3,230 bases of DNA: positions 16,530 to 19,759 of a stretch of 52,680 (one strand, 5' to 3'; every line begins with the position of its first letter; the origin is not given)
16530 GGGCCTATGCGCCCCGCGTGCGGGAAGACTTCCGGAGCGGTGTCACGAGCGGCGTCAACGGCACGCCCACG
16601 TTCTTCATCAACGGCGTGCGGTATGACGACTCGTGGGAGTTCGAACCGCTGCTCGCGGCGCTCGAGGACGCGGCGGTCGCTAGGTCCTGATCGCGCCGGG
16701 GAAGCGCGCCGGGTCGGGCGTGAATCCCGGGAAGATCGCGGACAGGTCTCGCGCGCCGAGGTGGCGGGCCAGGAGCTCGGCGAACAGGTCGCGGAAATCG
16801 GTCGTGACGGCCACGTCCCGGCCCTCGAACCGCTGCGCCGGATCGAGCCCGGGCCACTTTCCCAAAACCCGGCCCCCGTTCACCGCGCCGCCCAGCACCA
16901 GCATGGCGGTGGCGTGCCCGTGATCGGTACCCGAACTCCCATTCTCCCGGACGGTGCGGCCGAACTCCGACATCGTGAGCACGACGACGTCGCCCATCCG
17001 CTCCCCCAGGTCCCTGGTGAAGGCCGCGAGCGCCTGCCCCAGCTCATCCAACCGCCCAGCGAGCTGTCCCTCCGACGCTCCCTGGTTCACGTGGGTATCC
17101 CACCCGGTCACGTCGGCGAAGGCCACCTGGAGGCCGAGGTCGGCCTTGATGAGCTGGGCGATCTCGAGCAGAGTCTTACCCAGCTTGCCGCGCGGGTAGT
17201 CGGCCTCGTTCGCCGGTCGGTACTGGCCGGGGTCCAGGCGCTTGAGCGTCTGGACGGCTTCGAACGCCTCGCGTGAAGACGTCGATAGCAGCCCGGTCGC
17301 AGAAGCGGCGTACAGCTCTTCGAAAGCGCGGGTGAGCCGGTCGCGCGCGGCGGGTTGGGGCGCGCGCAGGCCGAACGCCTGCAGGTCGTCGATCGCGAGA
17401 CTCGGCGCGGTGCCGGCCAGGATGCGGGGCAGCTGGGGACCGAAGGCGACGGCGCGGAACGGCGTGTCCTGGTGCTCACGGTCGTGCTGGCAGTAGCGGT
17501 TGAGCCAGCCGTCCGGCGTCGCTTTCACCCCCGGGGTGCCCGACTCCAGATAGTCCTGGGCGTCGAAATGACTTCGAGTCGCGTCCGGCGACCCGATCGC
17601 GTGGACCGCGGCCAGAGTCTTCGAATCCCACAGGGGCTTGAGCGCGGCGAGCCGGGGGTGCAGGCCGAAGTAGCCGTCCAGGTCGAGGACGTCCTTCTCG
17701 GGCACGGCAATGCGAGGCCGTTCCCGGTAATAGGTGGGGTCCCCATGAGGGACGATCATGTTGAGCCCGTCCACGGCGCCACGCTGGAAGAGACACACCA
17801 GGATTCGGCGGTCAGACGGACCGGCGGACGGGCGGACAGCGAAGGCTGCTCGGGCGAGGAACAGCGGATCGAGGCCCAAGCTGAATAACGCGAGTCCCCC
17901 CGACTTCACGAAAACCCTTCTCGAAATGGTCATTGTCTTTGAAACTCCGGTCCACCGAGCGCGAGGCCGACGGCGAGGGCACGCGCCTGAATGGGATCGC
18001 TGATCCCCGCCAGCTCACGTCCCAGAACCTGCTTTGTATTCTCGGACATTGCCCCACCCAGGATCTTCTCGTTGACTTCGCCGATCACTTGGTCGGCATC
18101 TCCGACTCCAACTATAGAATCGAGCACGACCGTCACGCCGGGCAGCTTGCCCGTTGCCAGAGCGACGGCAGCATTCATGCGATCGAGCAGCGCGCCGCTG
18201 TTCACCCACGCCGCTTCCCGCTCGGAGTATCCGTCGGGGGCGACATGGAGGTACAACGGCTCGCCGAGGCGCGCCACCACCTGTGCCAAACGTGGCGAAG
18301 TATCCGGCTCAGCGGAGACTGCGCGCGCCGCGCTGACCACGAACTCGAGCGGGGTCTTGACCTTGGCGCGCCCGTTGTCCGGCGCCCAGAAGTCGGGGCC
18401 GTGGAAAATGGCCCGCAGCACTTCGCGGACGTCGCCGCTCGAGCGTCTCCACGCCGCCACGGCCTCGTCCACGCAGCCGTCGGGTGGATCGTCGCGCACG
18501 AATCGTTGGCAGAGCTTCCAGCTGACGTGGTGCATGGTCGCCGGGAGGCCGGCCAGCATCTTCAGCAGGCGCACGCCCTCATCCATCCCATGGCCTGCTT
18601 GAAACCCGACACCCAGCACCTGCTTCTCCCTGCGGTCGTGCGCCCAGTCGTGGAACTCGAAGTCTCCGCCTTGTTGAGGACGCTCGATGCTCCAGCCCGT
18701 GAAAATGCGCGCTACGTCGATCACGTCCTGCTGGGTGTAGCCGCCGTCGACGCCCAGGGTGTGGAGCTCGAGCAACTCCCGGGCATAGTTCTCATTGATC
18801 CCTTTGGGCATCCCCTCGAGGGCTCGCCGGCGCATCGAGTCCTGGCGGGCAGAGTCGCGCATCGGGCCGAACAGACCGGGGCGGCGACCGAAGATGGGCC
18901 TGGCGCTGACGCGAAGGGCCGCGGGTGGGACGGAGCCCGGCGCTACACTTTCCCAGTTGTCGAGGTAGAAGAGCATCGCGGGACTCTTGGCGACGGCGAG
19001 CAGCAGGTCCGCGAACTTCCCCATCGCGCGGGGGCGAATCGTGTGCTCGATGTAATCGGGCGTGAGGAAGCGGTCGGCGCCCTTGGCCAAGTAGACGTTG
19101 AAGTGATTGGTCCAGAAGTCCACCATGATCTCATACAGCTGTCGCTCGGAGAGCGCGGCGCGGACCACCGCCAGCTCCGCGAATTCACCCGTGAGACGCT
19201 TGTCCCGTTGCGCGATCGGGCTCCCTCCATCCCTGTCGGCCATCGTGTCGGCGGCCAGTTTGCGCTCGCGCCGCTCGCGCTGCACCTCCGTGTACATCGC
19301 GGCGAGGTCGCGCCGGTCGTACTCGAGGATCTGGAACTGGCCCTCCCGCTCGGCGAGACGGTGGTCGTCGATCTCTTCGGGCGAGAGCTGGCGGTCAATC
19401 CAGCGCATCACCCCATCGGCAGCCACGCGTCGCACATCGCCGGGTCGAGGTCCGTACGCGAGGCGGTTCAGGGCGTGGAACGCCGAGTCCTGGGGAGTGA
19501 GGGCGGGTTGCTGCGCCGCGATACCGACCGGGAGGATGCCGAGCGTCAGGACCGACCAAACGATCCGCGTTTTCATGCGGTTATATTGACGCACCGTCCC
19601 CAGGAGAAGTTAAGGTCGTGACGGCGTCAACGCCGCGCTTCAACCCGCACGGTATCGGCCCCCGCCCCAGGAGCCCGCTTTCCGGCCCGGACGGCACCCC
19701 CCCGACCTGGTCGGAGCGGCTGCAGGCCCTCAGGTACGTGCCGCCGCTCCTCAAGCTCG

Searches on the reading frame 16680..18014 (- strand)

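Call 30: search_protein_families(library=ncbifam, max_evalue=0.001, proteins=[window:16680-18014:-])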
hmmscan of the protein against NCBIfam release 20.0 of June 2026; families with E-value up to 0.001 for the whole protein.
window:16680-18014:- (444 aa): 0 families

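Call 50: search_protein_families(library=pfam, max_evalue=0.0001, proteins=[window:16680-18014:-])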
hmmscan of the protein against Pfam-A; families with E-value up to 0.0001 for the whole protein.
window:16680-18014:- (444 aa): 1 family
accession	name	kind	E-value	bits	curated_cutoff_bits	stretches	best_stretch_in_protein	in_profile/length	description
PF07394.17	DUF1501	-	7.6e-37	127.8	27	1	72-420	4-378/390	Protein of unknown function (DUF1501)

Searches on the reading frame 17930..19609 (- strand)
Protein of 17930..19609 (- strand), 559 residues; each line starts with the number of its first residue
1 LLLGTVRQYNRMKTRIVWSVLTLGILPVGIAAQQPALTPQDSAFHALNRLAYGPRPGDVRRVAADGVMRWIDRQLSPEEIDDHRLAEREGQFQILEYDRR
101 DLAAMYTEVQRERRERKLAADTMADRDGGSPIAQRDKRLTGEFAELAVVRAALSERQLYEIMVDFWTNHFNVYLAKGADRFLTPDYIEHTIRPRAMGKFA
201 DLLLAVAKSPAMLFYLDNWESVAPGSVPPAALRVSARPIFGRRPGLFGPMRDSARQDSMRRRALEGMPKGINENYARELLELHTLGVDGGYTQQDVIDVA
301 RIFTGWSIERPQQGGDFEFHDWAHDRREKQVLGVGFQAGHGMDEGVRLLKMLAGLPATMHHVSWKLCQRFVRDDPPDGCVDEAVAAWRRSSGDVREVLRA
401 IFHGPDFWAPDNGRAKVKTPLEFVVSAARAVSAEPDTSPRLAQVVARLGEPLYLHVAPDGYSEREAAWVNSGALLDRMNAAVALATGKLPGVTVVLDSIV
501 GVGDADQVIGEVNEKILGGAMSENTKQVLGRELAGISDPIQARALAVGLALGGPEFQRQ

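Call 30: search_protein_families(library=ncbifam, max_evalue=0.001, proteins=[window:17930-19609:-])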
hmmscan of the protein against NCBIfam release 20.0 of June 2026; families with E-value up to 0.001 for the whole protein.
window:17930-19609:- (559 aa): 0 families

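Call 50: search_protein_families(library=pfam, max_evalue=0.0001, proteins=[window:17930-19609:-])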
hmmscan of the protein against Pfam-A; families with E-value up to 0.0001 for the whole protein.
window:17930-19609:- (559 aa): 1 family
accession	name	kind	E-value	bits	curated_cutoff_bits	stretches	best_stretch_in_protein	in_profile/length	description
PF08811.16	DUF1800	-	2.8e-123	412.6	26.1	1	45-558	1-419/419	Protein of unknown function (DUF1800)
